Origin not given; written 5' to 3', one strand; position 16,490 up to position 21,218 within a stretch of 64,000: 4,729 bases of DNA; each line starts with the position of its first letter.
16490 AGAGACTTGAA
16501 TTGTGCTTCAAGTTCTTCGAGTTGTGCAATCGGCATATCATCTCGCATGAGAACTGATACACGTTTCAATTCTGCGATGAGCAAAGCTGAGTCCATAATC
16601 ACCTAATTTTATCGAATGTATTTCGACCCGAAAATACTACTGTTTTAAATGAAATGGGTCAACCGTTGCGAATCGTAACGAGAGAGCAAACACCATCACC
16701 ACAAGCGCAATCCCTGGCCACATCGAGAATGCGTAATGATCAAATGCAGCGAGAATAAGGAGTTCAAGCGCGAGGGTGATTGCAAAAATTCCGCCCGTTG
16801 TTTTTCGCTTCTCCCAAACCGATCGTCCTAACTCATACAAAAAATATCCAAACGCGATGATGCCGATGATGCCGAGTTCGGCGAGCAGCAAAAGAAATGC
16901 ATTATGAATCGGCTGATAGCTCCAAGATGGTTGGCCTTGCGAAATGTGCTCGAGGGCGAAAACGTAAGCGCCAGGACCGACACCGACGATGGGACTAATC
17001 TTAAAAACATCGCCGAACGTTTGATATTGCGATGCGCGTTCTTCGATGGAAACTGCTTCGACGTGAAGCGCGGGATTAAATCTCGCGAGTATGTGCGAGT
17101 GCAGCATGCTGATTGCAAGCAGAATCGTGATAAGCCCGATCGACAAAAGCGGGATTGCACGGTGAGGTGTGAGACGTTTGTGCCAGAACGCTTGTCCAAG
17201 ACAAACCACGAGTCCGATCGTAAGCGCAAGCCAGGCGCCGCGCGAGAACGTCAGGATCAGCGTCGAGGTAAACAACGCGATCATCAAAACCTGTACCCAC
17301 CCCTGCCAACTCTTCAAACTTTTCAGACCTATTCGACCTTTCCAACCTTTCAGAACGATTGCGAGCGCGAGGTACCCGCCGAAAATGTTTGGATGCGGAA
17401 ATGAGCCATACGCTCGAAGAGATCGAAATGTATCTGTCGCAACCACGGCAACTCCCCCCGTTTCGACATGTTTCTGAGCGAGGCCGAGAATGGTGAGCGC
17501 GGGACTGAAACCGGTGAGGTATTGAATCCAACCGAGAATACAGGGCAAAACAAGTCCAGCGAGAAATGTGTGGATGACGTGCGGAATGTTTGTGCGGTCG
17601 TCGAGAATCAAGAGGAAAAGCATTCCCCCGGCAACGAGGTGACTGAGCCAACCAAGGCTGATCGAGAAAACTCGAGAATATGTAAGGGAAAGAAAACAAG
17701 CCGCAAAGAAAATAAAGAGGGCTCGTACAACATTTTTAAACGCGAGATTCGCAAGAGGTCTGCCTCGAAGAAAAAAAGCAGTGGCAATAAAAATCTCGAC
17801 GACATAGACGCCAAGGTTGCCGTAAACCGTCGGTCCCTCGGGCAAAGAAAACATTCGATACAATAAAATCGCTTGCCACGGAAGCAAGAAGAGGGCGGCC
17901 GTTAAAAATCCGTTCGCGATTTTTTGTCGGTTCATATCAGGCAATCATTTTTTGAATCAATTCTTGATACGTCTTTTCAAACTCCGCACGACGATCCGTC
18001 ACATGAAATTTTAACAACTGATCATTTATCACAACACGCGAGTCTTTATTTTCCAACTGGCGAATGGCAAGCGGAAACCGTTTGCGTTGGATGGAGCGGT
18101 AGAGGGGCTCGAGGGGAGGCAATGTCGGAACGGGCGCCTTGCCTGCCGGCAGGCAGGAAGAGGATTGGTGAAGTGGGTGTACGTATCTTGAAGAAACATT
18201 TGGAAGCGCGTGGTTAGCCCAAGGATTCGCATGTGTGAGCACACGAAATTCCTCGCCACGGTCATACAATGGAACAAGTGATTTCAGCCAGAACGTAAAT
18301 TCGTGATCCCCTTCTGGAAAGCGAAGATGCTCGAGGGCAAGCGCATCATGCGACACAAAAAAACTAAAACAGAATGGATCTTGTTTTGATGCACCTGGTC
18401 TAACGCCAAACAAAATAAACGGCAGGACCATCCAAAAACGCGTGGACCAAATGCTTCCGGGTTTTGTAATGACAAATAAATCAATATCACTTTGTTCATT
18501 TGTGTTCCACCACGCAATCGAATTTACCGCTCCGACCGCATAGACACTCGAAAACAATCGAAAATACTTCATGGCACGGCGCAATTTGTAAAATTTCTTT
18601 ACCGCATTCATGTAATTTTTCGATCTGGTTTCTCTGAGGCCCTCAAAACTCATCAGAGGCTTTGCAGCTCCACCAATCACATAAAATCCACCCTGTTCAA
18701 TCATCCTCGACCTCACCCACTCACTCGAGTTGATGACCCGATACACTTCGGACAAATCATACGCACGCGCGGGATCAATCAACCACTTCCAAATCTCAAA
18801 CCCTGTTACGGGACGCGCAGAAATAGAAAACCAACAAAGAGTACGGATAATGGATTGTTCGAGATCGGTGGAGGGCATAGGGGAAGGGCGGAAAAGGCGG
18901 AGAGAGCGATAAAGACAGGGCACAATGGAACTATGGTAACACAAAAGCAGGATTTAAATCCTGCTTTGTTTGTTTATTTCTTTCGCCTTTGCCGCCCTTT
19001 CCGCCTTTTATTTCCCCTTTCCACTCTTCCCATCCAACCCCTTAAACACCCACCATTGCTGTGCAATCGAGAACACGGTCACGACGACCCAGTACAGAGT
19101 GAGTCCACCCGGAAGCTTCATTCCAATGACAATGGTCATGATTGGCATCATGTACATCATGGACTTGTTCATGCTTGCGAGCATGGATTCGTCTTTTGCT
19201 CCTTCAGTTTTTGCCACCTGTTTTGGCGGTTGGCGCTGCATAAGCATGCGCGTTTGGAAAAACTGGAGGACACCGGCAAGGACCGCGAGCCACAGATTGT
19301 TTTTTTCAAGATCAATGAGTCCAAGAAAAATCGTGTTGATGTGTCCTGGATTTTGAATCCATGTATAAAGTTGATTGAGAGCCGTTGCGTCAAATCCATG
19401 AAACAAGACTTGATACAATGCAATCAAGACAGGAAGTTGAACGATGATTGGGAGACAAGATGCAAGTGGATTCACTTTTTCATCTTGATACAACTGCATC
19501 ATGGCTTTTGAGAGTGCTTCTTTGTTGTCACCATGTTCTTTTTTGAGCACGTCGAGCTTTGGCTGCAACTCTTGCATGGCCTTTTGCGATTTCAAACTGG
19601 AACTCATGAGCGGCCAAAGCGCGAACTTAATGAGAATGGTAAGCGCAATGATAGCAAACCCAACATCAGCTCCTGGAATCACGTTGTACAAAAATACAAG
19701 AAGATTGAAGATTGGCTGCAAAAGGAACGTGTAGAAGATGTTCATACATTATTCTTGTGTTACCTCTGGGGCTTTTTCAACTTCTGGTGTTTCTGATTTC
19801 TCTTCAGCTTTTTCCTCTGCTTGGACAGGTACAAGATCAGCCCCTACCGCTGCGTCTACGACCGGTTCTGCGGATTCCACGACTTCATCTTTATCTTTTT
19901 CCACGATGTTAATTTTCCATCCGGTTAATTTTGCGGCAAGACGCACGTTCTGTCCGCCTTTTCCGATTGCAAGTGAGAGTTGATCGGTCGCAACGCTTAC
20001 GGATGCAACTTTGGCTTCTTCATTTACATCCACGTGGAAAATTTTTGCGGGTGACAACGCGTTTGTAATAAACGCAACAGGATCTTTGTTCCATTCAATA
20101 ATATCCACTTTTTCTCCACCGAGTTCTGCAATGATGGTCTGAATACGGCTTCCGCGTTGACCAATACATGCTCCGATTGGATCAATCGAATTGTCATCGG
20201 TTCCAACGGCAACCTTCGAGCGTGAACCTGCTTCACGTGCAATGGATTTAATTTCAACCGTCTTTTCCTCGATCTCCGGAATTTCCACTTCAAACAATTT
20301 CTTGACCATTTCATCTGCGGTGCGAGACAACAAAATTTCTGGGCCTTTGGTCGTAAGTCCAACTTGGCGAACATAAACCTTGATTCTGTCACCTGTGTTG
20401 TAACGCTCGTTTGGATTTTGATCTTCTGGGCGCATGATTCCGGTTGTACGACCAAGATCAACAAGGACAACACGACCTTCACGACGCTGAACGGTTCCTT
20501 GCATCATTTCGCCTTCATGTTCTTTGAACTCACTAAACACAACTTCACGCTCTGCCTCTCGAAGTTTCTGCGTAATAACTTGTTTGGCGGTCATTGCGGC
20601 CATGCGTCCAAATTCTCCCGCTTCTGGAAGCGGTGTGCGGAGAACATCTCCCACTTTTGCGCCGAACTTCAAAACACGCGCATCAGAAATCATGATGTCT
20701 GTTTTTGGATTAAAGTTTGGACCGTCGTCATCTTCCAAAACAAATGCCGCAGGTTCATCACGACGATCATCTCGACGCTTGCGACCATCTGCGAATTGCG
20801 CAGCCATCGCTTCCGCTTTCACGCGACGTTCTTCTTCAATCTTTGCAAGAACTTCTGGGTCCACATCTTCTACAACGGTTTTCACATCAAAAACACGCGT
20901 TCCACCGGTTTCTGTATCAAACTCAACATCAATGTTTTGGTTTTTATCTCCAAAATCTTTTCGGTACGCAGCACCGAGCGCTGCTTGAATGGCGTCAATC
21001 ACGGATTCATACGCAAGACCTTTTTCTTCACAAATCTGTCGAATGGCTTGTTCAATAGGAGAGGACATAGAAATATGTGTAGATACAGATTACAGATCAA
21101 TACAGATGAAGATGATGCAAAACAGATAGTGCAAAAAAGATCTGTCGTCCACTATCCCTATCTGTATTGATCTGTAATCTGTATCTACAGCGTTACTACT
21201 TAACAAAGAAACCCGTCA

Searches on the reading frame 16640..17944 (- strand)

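Call 82: search_protein_families(library=pfam, proteins=[window:16640-17944:-], max_evalue=0.00001)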
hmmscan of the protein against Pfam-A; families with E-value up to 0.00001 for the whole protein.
window:16640-17944:- (435 aa): 1 family
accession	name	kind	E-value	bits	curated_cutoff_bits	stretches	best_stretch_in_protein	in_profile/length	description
PF04932.20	Wzy_C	-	5.2e-17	62.4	31.7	1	221-365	2-148/149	O-Antigen ligase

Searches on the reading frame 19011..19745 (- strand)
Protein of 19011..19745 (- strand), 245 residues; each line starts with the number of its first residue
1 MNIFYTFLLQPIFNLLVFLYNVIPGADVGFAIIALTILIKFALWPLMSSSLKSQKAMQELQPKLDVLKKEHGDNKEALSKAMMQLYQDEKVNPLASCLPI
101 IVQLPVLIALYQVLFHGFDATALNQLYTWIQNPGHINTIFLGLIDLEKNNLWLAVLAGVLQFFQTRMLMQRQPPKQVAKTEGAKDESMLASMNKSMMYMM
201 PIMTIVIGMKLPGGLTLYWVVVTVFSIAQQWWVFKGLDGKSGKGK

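Call 82: search_protein_families(library=pfam, proteins=[window:19011-19745:-], max_evalue=0.00001)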
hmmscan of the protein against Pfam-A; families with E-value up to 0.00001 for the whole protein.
window:19011-19745:- (245 aa): 1 family
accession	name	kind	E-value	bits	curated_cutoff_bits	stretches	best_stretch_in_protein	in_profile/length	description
PF02096.25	60KD_IMP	-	3.1e-52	177.3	35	1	29-233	2-161/163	60Kd inner membrane protein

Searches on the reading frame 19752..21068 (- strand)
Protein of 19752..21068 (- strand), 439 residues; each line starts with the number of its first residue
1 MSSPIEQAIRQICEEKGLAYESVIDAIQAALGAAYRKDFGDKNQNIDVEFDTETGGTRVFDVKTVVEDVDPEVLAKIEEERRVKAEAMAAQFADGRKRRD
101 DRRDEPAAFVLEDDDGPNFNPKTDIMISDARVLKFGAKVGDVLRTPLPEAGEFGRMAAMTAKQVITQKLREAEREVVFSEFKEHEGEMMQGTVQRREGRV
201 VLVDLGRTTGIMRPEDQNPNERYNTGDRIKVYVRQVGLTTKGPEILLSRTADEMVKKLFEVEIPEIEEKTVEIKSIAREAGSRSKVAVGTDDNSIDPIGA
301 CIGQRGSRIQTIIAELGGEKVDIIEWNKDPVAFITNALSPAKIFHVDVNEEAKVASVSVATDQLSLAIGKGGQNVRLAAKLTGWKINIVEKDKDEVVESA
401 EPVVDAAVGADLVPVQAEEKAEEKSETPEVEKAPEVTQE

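Call 82: search_protein_families(library=pfam, proteins=[window:19752-21068:-], max_evalue=0.00001)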
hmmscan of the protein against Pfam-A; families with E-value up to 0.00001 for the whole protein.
window:19752-21068:- (439 aa): 4 families
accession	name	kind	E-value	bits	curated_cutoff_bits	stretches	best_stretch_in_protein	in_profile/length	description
PF08529.16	NusA_N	-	1.6e-32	112.7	23.8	2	7-87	4-84/119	NusA N-terminal domain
PF13184.12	KH_5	-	5.1e-30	103.8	27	1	280-347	1-68/69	NusA-like KH domain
PF00013.35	KH_1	-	1.8e-07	31.3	21.5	0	356-397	3-48/66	KH domain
PF23095.1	KH_NusA_C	-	9.7e-06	26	34.2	0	355-390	1-36/59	Transcription termination/antitermination protein NusA, KH domain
